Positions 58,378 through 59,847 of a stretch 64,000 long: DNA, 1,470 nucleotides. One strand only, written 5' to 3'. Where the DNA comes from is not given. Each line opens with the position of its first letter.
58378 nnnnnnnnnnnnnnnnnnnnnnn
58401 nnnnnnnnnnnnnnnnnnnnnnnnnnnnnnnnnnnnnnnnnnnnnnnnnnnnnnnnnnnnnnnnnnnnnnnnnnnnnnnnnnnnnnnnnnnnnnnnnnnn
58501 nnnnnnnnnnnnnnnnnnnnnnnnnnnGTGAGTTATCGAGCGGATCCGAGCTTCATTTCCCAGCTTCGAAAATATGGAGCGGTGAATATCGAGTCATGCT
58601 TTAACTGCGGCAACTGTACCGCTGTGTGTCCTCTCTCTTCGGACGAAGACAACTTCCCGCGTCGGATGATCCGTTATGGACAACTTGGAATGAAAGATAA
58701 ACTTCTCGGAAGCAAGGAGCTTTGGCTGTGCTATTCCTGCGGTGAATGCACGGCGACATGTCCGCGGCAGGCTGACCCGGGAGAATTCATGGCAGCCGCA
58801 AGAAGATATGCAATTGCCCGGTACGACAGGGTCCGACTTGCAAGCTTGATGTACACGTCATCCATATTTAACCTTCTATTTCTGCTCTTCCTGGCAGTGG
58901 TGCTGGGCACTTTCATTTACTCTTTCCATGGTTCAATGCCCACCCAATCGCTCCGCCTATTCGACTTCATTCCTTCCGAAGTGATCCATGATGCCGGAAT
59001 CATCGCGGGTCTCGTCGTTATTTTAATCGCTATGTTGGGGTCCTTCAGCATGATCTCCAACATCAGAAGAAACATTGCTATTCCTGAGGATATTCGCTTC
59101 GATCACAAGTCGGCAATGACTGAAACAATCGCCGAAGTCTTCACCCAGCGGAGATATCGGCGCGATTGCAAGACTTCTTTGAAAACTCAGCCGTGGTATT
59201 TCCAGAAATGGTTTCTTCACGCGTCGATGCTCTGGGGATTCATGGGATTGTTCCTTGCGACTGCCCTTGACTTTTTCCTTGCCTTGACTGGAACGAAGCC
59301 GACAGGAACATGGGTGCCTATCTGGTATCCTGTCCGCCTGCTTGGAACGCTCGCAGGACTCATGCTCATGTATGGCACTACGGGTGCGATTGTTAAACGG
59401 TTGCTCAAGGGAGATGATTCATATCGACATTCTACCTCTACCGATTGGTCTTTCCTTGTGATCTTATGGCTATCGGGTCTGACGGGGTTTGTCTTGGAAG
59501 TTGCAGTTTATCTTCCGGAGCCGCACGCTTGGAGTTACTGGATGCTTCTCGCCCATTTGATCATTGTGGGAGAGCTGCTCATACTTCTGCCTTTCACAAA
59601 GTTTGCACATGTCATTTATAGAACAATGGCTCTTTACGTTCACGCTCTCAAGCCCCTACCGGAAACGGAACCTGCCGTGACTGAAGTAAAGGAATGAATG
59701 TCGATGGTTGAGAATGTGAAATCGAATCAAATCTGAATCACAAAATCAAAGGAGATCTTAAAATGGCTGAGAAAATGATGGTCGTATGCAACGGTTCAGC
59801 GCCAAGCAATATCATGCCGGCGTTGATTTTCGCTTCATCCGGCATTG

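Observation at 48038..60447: Sigma-54-associated island coupling a sulfur-relay set (DsrE / TusA / DsrE2-like / rhodanese) to an atypical Qmo/Hdr-like membrane complex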

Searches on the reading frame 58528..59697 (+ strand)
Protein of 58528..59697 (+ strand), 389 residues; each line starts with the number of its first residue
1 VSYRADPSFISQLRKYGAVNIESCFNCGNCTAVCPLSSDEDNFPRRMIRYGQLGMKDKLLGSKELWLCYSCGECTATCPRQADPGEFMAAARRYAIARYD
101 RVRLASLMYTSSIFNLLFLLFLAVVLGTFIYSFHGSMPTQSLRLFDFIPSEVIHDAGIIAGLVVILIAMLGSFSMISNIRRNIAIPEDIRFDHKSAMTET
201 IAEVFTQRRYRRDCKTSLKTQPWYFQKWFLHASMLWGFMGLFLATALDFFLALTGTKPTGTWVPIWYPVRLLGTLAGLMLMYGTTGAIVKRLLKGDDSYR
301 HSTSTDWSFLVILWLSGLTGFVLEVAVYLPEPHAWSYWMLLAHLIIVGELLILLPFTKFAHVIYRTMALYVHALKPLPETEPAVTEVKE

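Call 3: search_protein_families(library=pfam, proteins=[window:58528-59697:+], max_evalue=0.01)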
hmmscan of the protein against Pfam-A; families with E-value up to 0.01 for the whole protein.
window:58528-59697:+ (389 aa): 12 families
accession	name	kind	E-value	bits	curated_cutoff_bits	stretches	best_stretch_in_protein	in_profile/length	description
PF13183.11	Fer4_8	-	2.2e-10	41.4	27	1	21-80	2-66/68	4Fe-4S dicluster domain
PF13187.11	Fer4_9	-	2.6e-09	37.4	27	1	24-81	2-50/52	4Fe-4S dicluster domain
PF13534.11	Fer4_17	-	6.2e-09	36.7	22.2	1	23-82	1-60/61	4Fe-4S dicluster domain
PF13237.11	Fer4_10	-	8.9e-08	32.4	25.5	1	22-79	7-53/53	4Fe-4S dicluster domain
PF25160.1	LdpA_Fe-S-bd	-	3.1e-07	30.5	27.6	1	18-37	22-41/49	LdpA Fe-S cluster-binding domain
PF12838.12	Fer4_7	-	6.3e-06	27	27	2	23-82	1-52/52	4Fe-4S dicluster domain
PF12800.12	Fer4_4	-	1.3e-05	25.5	24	1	22-35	2-15/17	4Fe-4S binding domain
PF12797.12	Fer4_2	-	0.00011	22.3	24.5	1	19-35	5-21/22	4Fe-4S binding domain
PF14697.11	Fer4_21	-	0.00093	19.7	35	0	18-36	35-53/59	4Fe-4S dicluster domain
PF00037.32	Fer4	-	0.0017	18.6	21.1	0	19-35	3-19/24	4Fe-4S binding domain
PF13484.11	Fer4_16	-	0.0019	19.3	30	0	68-93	2-28/66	4Fe-4S double cluster binding domain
PF12837.12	Fer4_6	-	0.004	17.5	25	0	19-35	4-20/24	4Fe-4S binding domain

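Call 7: search_protein_families(library=ncbifam, proteins=[window:58528-59697:+], max_evalue=0.001)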
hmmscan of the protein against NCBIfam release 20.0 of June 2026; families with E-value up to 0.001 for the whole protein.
window:58528-59697:+ (389 aa): 19 families
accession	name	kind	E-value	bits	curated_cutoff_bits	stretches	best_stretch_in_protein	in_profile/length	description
NF038018.1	qmoC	equivalog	2.7e-65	221.2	300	1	6-369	2-358/360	quinone-interacting membrane-bound oxidoreductase complex subunit QmoC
TIGR03290.1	CoB_CoM_SS_C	equivalog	5.7e-18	65.3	160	1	21-105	1-84/144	CoB--CoM heterodisulfide reductase subunit C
NF041779.1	hetero_SS_HdrC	equivalog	2.6e-12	46.6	350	1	13-101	22-109/198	ferredoxin:CoB-CoM heterodisulfide reductase subunit HdrC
NF011607.0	PRK15033.1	subfamily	3.6e-12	45.9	524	1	67-374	68-376/389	tricarballylate utilization 4Fe-4S protein TcuB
NF041890.1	hdrC_Methbact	equivalog_domain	4.3e-12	46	270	1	10-98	17-104/192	ferredoxin:CoB-CoM heterodisulfide reductase subunit HdrC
NF008369.0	PRK11168.1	equivalog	1.4e-08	34.1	278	1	19-98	8-90/401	anaerobic glycerol-3-phosphate dehydrogenase subunit C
TIGR02484.1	CitB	equivalog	7.7e-08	31.9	246.6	1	23-373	15-356/372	tricarballylate utilization 4Fe-4S protein TcuB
TIGR03379.1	glycerol3P_GlpC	equivalog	5e-07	28.8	279.9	1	21-95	4-81/397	anaerobic glycerol-3-phosphate dehydrogenase subunit GlpC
NF058577.1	FdxA_fam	equivalog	2.8e-06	27.4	65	0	10-36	24-50/52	4Fe-4S ferredoxin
TIGR00384.1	dhsB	subfamily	4.4e-05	23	88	1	20-87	138-217/222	succinate dehydrogenase and fumarate reductase iron-sulfur protein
NF004616.0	PRK05950.1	subfamily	0.00014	21.1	228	0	20-97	145-235/238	succinate dehydrogenase iron-sulfur subunit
TIGR00314.1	cdhA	equivalog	0.00015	19.7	781.3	1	21-82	398-453/784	CO dehydrogenase/acetyl-CoA synthase complex subunit alpha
NF008434.0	PRK11274.1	equivalog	0.00017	20.6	333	1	21-101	22-108/409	glycolate oxidase subunit GlcF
NF006305.0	PRK08493.1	equivalog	0.00023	19.4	591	0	21-36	203-218/819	NADH-quinone oxidoreductase subunit G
TIGR03287.1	methan_mark_16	hypoth_equivalog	0.00027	19.5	363.95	0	12-42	320-350/391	methanogenesis marker 16 metalloprotein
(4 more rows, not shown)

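Call 9: find_encoding_contigs(protein=window:58528-59697:+, flank=10000, max_places=6)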
Protein window:58528-59697:+ (389 aa): no gene with exactly this product is on record in the collection.

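Call 10: find_homologous_proteins(query=window:58528-59697:+, max_evalue=1e-10)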
Query window:58528-59697:+ (389 aa): 2173 proteins with E <= 1e-10 among 8000 candidates; the best 120 are listed.
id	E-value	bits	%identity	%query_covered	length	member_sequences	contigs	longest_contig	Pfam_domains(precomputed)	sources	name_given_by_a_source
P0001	2.2e-229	780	100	88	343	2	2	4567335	PF27541.1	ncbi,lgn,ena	-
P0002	2.3e-228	776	84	100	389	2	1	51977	PF12838.13,PF13534.12,PF25160.2,PF13237.12,PF13183.12,PF13187.12,PF27541.1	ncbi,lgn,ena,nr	ncbi:MAG TPA: 4Fe-4S dicluster domain-containing protein [Candidatus Acidoferrales bacterium]|nr:4Fe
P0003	1.0e-220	751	81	100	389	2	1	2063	PF12838.13,PF13534.12,PF25160.2,PF13237.12,PF13183.12,PF12800.13,PF13187.12,PF27541.1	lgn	-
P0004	4.2e-215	733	79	100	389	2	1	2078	PF12838.13,PF13534.12,PF25160.2,PF13237.12,PF13183.12,PF13187.12,PF27541.1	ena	-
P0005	3.8e-212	723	78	100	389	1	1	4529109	PF12838.13,PF13534.12,PF25160.2,PF13237.12,PF13183.12,PF13187.12,PF27541.1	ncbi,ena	-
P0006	7.2e-192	656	72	98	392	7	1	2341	PF12838.13,PF13534.12,PF25160.2,PF13237.12,PF13183.12,PF13187.12,PF27541.1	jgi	jgi:ferredoxin/nitrate reductase gamma subunit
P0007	1.7e-187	642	68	98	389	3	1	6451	PF12838.13,PF13534.12,PF25160.2,PF13237.12,PF13183.12,PF13187.12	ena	-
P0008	7.5e-187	640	70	99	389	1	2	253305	PF12838.13,PF13534.12,PF25160.2,PF13237.12,PF13183.12,PF13187.12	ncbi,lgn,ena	-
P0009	8.9e-187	639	69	98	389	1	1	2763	PF12838.13,PF13534.12,PF25160.2,PF13237.12,PF13183.12,PF13187.12,PF27541.1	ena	-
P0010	4.9e-185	634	68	100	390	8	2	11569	PF12838.13,PF13534.12,PF25160.2,PF13237.12,PF13183.12,PF13187.12,PF27541.1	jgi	jgi:ferredoxin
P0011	1.3e-184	632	66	100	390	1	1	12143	PF12838.13,PF13534.12,PF25160.2,PF13237.12,PF13183.12,PF13187.12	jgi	jgi:ferredoxin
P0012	6.1e-184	630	67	97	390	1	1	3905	PF12838.13,PF13534.12,PF25160.2,PF13237.12,PF13183.12,PF13187.12,PF27541.1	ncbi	-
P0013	2.5e-183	628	67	100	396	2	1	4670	PF12838.13,PF13534.12,PF25160.2,PF13237.12,PF13183.12,PF13187.12,PF27541.1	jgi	jgi:ferredoxin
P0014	3.0e-183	628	68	100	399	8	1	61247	PF12838.13,PF13534.12,PF25160.2,PF13237.12,PF13183.12,PF13187.12,PF27541.1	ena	-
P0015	6.9e-182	623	78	88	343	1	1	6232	-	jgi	jgi:hypothetical protein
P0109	5.2e-161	554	60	99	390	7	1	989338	PF12838.13,PF13534.12,PF25160.2,PF13237.12,PF13183.12,PF13187.12,PF27541.1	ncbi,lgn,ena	-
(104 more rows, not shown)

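Call 11: find_encoding_contigs(protein=P0001, flank=10000, max_places=3)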
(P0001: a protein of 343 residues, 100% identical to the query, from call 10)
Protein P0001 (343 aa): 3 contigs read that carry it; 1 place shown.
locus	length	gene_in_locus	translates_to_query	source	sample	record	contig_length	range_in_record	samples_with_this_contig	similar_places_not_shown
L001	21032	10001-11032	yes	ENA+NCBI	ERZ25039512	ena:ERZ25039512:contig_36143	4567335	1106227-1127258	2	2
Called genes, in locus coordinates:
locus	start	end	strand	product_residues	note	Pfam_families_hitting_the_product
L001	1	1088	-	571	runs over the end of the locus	PF00989:PAS, PF13426:PAS_9, PF00989:PAS, PF08448:PAS_4, PF13426:PAS_9, PF00158:Sigma54_activat, PF14532:Sigma54_activ_2, PF25601:AAA_lid_14, +4 more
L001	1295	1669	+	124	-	PF02579:Nitro_FeMo-Co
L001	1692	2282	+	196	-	PF01327:Pep_deformylase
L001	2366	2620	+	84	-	-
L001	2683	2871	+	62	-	-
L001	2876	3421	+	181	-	PF01862:PvlArgDC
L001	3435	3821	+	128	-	PF20791:Acyl-ACP_TE_C (weak), PF13279:4HBT_2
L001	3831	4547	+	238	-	PF13489:Methyltransf_23, PF05175:MTS (weak), PF09243:Rsm22 (weak), PF08241:Methyltransf_11, PF08242:Methyltransf_12, PF13649:Methyltransf_25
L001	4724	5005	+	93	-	PF02635:DsrE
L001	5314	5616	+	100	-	-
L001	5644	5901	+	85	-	PF01206:TusA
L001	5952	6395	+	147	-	PF02662:FlpD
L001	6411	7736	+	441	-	PF00890:FAD_binding_2, PF01266:DAO (weak), PF03486:HI0933_like (faint), PF07992:Pyr_redox_2 (weak), PF12831:FAD_oxidored (weak), PF13450:NAD_binding_8 (weak), PF13187:Fer4_9 (weak), PF07992:Pyr_redox_2 (weak), +4 more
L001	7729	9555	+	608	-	PF01946:Thi4 (weak), PF00890:FAD_binding_2, PF01266:DAO (weak), PF03486:HI0933_like (weak), PF07992:Pyr_redox_2, PF12831:FAD_oxidored, PF13450:NAD_binding_8, PF13237:Fer4_10, +5 more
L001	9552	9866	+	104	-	-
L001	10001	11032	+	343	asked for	PF27541:CitB (weak)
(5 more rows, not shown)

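Call 12: find_encoding_contigs(protein=P0005, flank=10000, max_places=2)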
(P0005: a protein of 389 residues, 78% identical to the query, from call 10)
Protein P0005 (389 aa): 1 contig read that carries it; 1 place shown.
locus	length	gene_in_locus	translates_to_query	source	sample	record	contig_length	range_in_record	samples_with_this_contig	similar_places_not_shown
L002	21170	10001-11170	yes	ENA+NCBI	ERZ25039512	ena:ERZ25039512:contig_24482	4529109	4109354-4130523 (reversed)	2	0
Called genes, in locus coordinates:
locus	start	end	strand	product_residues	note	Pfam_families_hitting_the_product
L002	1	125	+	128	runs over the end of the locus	PF20791:Acyl-ACP_TE_C, PF13279:4HBT_2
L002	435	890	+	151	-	-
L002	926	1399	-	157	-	PF03061:4HBT (weak)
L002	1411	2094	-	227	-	PF13489:Methyltransf_23, PF13847:Methyltransf_31 (weak), PF08241:Methyltransf_11, PF08242:Methyltransf_12 (weak), PF13649:Methyltransf_25, PF01209:Ubie_methyltran (faint)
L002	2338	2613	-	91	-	PF00166:Cpn10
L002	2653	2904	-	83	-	PF00462:Glutaredoxin, PF13417:GST_N_3 (weak)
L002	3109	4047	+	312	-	-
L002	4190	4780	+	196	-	PF05175:MTS (weak), PF06325:PrmA (weak), PF13847:Methyltransf_31, PF02390:Methyltransf_4 (weak), PF08241:Methyltransf_11, PF08242:Methyltransf_12, PF13649:Methyltransf_25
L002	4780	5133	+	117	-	PF02635:DsrE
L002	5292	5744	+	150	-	-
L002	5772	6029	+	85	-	PF01206:TusA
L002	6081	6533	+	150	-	PF02662:FlpD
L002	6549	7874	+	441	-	PF00890:FAD_binding_2, PF01266:DAO (weak), PF03486:HI0933_like (faint), PF07992:Pyr_redox_2 (weak), PF12831:FAD_oxidored (weak), PF13450:NAD_binding_8 (weak), PF13738:Pyr_redox_3 (faint), PF13187:Fer4_9 (weak), +3 more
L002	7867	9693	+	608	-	PF01946:Thi4 (weak), PF00890:FAD_binding_2, PF01266:DAO (weak), PF07992:Pyr_redox_2, PF12831:FAD_oxidored, PF13450:NAD_binding_8 (weak), PF12838:Fer4_7 (weak), PF13237:Fer4_10 (weak), +4 more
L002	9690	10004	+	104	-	-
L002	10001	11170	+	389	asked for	PF12838:Fer4_7 (faint), PF25160:LdpA_Fe-S-bd (faint), PF13183:Fer4_8, PF13187:Fer4_9, PF13237:Fer4_10 (weak), PF13534:Fer4_17, PF27541:CitB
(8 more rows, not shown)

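Call 14: find_related_loci(query=A1, collection=genome_contigs, flank=10000)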
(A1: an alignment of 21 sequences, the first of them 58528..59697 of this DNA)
Query A1 (389 aa) in genome_contigs; peptide patterns used: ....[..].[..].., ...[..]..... (x = any residue, [..] = any of these).
600 stretches matched a pattern (row limit reached: there are more); 371 encode a relative of the query (tblastn E <= 1e-3); the best 80 are kept; 80 distinct loci.
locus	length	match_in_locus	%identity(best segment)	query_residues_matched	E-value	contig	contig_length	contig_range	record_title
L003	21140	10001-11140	66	1-379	3e-176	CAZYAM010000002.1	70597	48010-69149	MAG TPA_asm: uncultured Ignavibacteriaceae bacterium isolate binchicken_co100_492 genome assembly, contig: NODE_488_leng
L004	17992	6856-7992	66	1-379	5e-172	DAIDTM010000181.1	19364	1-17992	MAG TPA_asm: Anaerolineae bacterium isolate clean1805 k141_727877, whole genome shotgun sequence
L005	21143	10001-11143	66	3-379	2e-165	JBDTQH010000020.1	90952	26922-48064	MAG: Chloroflexota bacterium isolate cluster3_bin.217 NODE_444_length_90952_cov_19.010880, whole genome shotgun sequence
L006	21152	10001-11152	58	1-381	3e-158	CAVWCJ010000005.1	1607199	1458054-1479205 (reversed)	MAG: uncultured Chloroflexia bacterium isolate MFD03726.bin.1.63 genome assembly, contig: contig_47279, whole genome sho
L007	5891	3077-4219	57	1-382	4e-158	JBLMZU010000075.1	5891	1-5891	MAG: Bacteroidota bacterium isolate MAG195 PRJNA951521_bin52_renamed_74, whole genome shotgun sequence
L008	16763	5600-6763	59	1-383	6e-154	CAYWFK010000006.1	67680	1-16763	MAG TPA_asm: uncultured Anaerolineales bacterium isolate binchicken_co67_197 genome assembly, contig: NODE_299_length_67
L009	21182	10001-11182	54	1-386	6e-153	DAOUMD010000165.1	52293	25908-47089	MAG TPA_asm: Anaerolineae bacterium isolate W31_78 k127_872041, whole genome shotgun sequence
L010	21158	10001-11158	56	1-383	2e-153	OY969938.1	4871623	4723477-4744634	MAG: uncultured Chloroflexia bacterium isolate MFD02416.bin.c.1 genome assembly, chromosome: 1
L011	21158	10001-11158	60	1-385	3e-156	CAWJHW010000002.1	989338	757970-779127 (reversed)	MAG: uncultured candidate division NC10 bacterium isolate MFD03726.bin.1.177 genome assembly, contig: contig_18816, whol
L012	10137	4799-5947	54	1-382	5e-149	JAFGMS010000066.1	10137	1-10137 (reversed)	MAG: Anaerolineae bacterium isolate Zod_Metabat.487 k87_1382748, whole genome shotgun sequence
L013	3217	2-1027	58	41-383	6e-144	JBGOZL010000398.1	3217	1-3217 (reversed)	MAG: Anaerolineae bacterium isolate OBJ_0618_130150_18 k141_5228874_length_3217_cov_9.0000, whole genome shotgun sequenc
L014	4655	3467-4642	49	1-386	2e-136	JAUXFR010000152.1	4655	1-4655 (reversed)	MAG: Anaerolineae bacterium isolate CSMAG_2908 CSMAG_2908_k117_402206_length_4655_cov_24.0000, whole genome shotgun sequ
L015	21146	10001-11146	58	1-383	3e-156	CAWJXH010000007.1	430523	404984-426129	MAG: uncultured Chloroflexia bacterium isolate MFD01299.bin.1.229 genome assembly, contig: contig_36336, whole genome sh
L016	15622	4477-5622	51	1-374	4e-132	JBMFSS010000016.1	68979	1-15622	MAG: Candidatus Limnocylindrales bacterium isolate KM4345-31 NODE_92_length_68979_cov_9.461697, whole genome shotgun seq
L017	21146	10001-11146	51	1-374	1e-131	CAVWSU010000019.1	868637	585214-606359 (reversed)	MAG: uncultured Chloroflexia bacterium isolate MFD01299.bin.2.23 genome assembly, contig: contig_7831, whole genome shot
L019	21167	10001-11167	50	1-383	1e-130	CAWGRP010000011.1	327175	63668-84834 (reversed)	MAG: uncultured delta proteobacterium isolate MFD06435.bin.1.188 genome assembly, contig: contig_22199, whole genome sho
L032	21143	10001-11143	49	2-374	9e-122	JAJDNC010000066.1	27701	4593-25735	MAG: Gemmatimonadetes bacterium isolate ALJrbin.14 k141_210749, whole genome shotgun sequence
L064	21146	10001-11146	45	1-374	3e-110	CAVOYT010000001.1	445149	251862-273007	MAG: uncultured bacterium isolate MFD09779.bin.2.190 genome assembly, contig: contig_13650, whole genome shotgun sequenc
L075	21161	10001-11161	45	1-388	7e-102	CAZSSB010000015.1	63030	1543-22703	MAG TPA_asm: uncultured Planctomycetales bacterium isolate binchicken_co334_328 genome assembly, contig: NODE_651_length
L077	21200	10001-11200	41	1-385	1e-97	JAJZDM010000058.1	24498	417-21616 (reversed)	MAG: Acidobacteria bacterium isolate JA4.bin7 NODE_1764_length_24498_cov_4.230069, whole genome shotgun sequence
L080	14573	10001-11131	42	4-375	4e-96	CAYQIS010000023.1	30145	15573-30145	MAG TPA_asm: uncultured Spirochaetia bacterium isolate binchicken_co135_109 genome assembly, contig: NODE_2830_length_30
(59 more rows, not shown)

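Call 82: search_protein_families(library=pfam, alignment_id=A4, max_evalue=0.00001)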
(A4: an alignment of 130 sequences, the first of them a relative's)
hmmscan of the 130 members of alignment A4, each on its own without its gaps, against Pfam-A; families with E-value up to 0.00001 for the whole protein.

A. member 1, L003:1071-2306:+ (412 aa): 4 families
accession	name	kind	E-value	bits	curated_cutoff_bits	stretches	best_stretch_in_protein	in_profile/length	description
PF14450.12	FtsA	-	6.1e-43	146.6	31.8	2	207-375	1-127/127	Cell division protein FtsA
PF02491.25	SHS2_FTSA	-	1.8e-29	102.3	25.4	1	83-162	1-79/79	SHS2 domain inserted in FTSA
PF06723.19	MreB_Mbl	-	8.5e-12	45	27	1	175-351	116-303/327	MreB/Mbl protein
PF11104.14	PilM_2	-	2.3e-08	33.8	27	0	189-263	159-239/340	Type IV pilus assembly protein PilM;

B. families by the number of members that match (of 130 scanned): 184 families (the first 25 are shown)
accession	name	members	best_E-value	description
PF03466.25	LysR_substrate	9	2.3e-46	LysR substrate binding domain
PF00126.33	HTH_1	8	9.5e-23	Bacterial regulatory helix-turn-helix protein, lysR family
PF04055.27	Radical_SAM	4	1.3e-33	Radical SAM superfamily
PF01022.26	HTH_5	4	4.6e-15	Bacterial regulatory protein, arsR family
PF07883.17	Cupin_2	4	4.8e-15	Cupin domain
PF01381.28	HTH_3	4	5.6e-15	Helix-turn-helix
PF13560.12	HTH_31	4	4.8e-12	Helix-turn-helix domain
PF12844.13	HTH_19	4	1.9e-10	Helix-turn-helix domain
PF13443.12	HTH_26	4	1.3e-09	Cro/C1-type HTH DNA-binding domain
PF02518.31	HATPase_c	3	1.4e-26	Histidine kinase-, DNA gyrase B-, and HSP90-like ATPase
PF13414.12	TPR_11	3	3.5e-26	TPR repeat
PF00515.34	TPR_1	3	1.7e-25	Tetratricopeptide repeat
PF13181.12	TPR_8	3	2.5e-25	Tetratricopeptide repeat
PF07719.23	TPR_2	3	2.8e-25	Tetratricopeptide repeat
PF13431.12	TPR_17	3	5.2e-21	Tetratricopeptide repeat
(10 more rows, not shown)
